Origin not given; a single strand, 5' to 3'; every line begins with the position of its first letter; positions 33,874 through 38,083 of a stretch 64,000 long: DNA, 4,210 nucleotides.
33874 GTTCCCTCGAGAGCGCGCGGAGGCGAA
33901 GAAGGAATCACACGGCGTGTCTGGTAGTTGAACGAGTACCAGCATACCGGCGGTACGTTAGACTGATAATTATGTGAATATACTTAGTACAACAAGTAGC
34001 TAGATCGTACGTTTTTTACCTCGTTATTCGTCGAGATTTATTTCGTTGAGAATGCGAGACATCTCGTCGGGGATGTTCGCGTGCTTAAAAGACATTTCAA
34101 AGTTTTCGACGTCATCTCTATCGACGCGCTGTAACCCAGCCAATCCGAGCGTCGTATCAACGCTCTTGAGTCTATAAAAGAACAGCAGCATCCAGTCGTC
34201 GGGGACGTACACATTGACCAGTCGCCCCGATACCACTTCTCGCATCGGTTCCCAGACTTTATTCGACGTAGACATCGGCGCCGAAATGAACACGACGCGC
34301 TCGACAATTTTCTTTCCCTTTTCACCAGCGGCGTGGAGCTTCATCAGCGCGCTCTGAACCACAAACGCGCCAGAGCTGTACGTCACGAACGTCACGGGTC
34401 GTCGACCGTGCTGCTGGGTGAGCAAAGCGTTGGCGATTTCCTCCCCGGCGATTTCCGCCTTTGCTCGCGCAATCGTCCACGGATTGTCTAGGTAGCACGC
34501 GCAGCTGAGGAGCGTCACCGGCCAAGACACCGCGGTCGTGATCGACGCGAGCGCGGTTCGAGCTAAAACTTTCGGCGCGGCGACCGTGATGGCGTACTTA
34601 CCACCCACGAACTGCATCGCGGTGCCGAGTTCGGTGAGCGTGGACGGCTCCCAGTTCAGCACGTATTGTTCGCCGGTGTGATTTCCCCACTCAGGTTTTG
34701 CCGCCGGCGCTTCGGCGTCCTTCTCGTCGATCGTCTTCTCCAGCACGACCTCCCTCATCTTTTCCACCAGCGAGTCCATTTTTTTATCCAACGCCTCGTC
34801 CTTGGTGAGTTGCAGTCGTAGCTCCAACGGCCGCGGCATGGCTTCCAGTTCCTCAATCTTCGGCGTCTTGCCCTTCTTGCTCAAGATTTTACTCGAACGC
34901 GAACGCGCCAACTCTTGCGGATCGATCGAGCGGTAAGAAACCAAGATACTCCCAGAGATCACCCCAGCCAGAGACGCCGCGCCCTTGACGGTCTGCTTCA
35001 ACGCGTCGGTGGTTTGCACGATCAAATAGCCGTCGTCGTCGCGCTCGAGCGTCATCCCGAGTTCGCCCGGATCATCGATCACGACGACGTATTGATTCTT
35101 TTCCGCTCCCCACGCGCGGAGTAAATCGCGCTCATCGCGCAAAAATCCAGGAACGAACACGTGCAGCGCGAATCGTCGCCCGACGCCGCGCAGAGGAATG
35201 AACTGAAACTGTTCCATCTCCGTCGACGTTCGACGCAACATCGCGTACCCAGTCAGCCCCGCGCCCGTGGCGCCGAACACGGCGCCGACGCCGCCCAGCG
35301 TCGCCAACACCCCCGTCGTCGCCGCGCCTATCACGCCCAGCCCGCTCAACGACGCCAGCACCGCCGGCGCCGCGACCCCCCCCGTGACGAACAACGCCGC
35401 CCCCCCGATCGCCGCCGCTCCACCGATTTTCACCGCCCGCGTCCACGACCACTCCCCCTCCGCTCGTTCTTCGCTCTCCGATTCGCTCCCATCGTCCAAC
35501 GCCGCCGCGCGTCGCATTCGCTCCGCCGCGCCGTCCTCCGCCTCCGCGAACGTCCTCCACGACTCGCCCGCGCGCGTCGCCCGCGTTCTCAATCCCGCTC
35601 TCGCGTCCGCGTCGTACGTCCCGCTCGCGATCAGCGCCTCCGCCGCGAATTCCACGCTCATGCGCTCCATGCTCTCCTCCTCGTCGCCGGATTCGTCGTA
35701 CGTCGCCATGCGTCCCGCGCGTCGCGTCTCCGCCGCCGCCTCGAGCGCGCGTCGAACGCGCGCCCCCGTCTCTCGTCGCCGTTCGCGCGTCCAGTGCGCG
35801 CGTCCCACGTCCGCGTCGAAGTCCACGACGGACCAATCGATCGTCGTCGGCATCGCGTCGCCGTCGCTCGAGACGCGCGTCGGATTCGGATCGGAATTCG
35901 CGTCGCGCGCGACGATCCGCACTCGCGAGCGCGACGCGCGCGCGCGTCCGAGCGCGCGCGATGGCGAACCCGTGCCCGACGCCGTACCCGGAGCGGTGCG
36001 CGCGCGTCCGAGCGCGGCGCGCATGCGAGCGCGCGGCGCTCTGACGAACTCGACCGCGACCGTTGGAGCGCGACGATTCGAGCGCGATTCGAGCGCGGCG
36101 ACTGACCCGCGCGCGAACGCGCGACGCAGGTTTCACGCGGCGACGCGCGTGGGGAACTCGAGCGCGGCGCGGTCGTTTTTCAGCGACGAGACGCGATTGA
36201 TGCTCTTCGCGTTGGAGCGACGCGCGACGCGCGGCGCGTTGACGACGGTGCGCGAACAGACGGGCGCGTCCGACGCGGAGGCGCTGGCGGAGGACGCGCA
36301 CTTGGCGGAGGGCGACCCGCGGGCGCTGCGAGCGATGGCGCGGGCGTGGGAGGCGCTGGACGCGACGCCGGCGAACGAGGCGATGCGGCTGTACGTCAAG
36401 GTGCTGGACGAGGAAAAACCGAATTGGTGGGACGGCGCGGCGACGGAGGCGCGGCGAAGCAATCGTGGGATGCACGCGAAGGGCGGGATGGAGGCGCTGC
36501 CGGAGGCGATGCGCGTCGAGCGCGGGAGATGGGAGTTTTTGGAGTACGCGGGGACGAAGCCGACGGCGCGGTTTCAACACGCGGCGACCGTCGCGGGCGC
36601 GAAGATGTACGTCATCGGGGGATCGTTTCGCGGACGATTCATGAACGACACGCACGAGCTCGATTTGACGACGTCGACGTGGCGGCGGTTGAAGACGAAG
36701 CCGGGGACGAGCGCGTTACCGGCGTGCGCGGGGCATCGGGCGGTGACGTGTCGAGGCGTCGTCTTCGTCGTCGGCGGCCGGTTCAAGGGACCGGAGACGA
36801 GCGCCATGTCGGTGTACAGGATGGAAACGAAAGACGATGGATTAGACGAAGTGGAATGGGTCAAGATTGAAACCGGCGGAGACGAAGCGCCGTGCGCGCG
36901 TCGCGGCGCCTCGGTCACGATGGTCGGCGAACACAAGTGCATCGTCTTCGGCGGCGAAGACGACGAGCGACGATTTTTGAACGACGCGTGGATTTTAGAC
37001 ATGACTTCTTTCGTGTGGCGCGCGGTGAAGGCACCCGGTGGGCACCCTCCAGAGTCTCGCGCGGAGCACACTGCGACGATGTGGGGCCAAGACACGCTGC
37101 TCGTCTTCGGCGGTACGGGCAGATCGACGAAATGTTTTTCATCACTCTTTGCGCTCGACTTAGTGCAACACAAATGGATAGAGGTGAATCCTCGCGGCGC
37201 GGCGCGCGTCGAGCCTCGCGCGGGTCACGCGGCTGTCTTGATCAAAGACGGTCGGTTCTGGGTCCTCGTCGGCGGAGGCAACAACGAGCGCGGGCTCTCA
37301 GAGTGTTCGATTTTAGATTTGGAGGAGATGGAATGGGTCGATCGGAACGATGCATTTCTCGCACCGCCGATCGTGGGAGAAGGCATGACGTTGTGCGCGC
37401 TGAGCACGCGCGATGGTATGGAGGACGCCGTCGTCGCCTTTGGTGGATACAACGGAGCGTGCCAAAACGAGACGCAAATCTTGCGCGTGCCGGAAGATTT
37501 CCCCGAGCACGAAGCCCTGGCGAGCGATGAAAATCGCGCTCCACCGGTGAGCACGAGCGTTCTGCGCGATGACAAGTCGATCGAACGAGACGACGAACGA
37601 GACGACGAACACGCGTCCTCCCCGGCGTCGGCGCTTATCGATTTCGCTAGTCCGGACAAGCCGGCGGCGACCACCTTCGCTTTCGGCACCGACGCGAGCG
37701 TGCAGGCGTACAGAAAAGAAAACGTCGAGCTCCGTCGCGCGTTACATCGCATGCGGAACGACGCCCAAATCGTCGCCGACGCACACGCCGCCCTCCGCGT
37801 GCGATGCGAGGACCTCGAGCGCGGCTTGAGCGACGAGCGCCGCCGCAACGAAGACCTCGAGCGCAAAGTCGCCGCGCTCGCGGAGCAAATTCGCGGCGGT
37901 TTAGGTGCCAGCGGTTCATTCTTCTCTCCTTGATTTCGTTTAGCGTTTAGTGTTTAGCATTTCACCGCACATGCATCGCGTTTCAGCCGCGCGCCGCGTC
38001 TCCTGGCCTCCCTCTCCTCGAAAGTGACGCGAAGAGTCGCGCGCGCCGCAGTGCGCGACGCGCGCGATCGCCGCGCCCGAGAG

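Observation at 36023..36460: Kelch-type ACBP whose acyl-CoA-binding domain has lost the canonical Y-K-Q core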

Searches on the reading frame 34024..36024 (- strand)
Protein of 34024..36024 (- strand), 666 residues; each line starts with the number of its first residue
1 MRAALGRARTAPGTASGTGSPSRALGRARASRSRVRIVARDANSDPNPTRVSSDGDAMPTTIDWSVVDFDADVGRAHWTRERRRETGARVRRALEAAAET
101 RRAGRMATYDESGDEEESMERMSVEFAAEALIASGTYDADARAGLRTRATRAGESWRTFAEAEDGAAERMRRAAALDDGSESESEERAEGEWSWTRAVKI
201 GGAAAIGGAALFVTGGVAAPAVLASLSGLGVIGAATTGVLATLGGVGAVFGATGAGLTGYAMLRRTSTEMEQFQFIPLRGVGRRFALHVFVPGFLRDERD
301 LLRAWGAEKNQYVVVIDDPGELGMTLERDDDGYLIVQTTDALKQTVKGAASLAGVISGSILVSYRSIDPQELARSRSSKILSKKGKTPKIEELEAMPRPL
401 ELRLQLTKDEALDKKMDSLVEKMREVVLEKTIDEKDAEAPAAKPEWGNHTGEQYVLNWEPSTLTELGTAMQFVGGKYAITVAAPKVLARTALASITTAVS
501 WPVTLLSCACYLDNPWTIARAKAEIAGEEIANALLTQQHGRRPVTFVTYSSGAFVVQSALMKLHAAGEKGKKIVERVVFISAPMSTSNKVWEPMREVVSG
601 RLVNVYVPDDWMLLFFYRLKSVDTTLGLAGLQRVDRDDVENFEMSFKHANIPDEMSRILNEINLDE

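Call 3: search_protein_families(library=pfam, proteins=[window:34024-36024:-], max_evalue=1)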
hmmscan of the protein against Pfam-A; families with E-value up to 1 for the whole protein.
window:34024-36024:- (666 aa): 2 families
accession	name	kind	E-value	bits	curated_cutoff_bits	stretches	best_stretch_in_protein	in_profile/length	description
PF05277.18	DUF726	-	5.8e-74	249.5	22.6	2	447-664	124-342/343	Protein of unknown function (DUF726)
PF08237.17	PE-PPE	-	0.026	14.4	21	1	499-590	8-99/228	PE-PPE domain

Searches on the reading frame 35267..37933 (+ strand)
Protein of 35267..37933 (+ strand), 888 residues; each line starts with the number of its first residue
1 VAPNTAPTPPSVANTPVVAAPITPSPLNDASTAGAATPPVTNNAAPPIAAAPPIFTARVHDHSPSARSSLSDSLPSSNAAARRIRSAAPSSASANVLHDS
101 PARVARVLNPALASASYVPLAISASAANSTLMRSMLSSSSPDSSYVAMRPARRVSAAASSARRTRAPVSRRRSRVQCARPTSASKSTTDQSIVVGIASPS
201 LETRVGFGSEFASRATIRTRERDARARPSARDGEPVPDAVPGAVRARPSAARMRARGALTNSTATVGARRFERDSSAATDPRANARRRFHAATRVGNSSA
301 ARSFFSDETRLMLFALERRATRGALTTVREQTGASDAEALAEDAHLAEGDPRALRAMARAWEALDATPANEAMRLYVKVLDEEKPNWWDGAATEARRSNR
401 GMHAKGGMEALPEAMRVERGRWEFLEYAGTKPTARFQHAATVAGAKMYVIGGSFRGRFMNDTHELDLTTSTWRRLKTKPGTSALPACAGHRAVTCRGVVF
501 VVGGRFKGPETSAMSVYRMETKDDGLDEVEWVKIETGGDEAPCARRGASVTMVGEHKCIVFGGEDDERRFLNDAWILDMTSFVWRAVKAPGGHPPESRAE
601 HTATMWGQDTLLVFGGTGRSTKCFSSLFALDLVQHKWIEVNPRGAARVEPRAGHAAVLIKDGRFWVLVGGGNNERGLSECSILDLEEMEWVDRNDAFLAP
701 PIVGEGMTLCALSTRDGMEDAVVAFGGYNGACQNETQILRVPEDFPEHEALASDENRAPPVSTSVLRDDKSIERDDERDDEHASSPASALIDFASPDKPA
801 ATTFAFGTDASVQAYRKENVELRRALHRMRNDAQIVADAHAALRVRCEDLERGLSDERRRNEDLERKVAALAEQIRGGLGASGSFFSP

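Call 3: search_protein_families(library=pfam, proteins=[window:35267-37933:+], max_evalue=1)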
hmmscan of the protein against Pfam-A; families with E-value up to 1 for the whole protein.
window:35267-37933:+ (888 aa): 17 families
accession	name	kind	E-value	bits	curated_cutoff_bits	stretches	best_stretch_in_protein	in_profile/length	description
PF24681.1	Kelch_KLHDC2_KLHL20_DRC7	-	1.7e-56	191.4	50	2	489-693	1-194/221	KLHDC2/KLHL20/DRC7 Kelch-repeats domain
PF24981.1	Beta-prop_ATRN-LZTR1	-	1.1e-38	133.6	50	3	500-672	2-168/289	Attractin/LZTR1 beta-propeller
PF13415.12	Kelch_3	-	1.8e-26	92.2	22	4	445-493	2-46/48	Galactose oxidase, central domain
PF13418.12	Kelch_4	-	3e-26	91.5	21.6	4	434-479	1-48/49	Galactose oxidase, central domain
PF01344.31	Kelch_1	-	1.4e-25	88.9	20.1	4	434-477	1-44/46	Kelch motif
PF13854.13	Kelch_HCF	-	5.1e-18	65.9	113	2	456-616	89-257/345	Host cell factor, Kelch-repeats domain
PF07646.21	Kelch_2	-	1.9e-13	50.1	21.3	2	435-478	2-47/48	Kelch motif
PF13964.12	Kelch_6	-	2e-12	47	25.3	1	545-587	2-43/50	Kelch motif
PF24996.1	NANM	-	1.1e-06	28.2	45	1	427-505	46-125/350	N-acetylneuraminate epimerase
PF25210.1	Kelch_FKB95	-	1.1e-05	25.6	70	1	434-521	32-117/268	FKB95, Kelch-repeats domain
PF00887.24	ACBP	-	3.8e-05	24.2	28.3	1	288-379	3-75/76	Acyl CoA binding protein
PF25450.1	Rab11-FIP3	-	0.062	14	31.9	1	812-869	63-120/125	Rab11-FIP3-like domain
PF05622.17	HOOK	-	0.15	11.2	35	1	816-866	45-95/514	HOOK protein coiled-coil region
PF03254.18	XG_FTase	-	0.2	10.6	23.4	1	741-804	156-218/475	Xyloglucan fucosyltransferase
PF23997.1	DUF7315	-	0.22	12.4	27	0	440-464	73-97/102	Domain of unknown function (DUF7315)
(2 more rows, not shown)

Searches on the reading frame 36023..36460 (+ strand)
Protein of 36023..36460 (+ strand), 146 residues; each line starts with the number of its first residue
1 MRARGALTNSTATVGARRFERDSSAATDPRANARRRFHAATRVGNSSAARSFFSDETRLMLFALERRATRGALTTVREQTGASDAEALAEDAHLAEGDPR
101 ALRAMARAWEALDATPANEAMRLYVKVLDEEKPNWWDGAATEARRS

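Call 3: search_protein_families(library=pfam, proteins=[window:36023-36460:+], max_evalue=1)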
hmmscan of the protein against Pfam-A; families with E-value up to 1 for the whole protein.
window:36023-36460:+ (146 aa): 1 family
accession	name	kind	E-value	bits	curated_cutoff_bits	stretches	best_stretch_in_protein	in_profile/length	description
PF00887.24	ACBP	-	1.1e-06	29.2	28.3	1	36-127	3-75/76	Acyl CoA binding protein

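Call 6: search_solved_structures(query=window:36023-36460:+, max_evalue=10, show_alignments=4)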
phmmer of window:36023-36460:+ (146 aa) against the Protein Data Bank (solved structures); distinct sequences matched with E-value up to 10: 7.
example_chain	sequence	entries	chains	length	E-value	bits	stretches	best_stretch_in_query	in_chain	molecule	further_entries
2l0a_A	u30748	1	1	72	0.76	13.3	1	100-140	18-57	Signal transducing adapter molecule 1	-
2gfu_A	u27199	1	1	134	0.98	13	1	68-130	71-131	DNA mismatch repair protein MSH6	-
6oqm_A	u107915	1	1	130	1.4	12.4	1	68-123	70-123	DNA mismatch repair protein Msh6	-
2vvk_A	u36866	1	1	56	1.9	12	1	124-140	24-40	GROWTH FACTOR RECEPTOR-BOUND PROTEIN 2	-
2vwf_A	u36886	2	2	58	2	11.9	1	124-140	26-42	GROWTH FACTOR RECEPTOR-BOUND PROTEIN 2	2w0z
1gfc_A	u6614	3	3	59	2.1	11.9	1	124-140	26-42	GROWTH FACTOR RECEPTOR-BOUND PROTEIN 2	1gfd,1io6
1gcq_A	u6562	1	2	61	2.2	11.8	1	124-140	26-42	GROWTH FACTOR RECEPTOR-BOUND PROTEIN 2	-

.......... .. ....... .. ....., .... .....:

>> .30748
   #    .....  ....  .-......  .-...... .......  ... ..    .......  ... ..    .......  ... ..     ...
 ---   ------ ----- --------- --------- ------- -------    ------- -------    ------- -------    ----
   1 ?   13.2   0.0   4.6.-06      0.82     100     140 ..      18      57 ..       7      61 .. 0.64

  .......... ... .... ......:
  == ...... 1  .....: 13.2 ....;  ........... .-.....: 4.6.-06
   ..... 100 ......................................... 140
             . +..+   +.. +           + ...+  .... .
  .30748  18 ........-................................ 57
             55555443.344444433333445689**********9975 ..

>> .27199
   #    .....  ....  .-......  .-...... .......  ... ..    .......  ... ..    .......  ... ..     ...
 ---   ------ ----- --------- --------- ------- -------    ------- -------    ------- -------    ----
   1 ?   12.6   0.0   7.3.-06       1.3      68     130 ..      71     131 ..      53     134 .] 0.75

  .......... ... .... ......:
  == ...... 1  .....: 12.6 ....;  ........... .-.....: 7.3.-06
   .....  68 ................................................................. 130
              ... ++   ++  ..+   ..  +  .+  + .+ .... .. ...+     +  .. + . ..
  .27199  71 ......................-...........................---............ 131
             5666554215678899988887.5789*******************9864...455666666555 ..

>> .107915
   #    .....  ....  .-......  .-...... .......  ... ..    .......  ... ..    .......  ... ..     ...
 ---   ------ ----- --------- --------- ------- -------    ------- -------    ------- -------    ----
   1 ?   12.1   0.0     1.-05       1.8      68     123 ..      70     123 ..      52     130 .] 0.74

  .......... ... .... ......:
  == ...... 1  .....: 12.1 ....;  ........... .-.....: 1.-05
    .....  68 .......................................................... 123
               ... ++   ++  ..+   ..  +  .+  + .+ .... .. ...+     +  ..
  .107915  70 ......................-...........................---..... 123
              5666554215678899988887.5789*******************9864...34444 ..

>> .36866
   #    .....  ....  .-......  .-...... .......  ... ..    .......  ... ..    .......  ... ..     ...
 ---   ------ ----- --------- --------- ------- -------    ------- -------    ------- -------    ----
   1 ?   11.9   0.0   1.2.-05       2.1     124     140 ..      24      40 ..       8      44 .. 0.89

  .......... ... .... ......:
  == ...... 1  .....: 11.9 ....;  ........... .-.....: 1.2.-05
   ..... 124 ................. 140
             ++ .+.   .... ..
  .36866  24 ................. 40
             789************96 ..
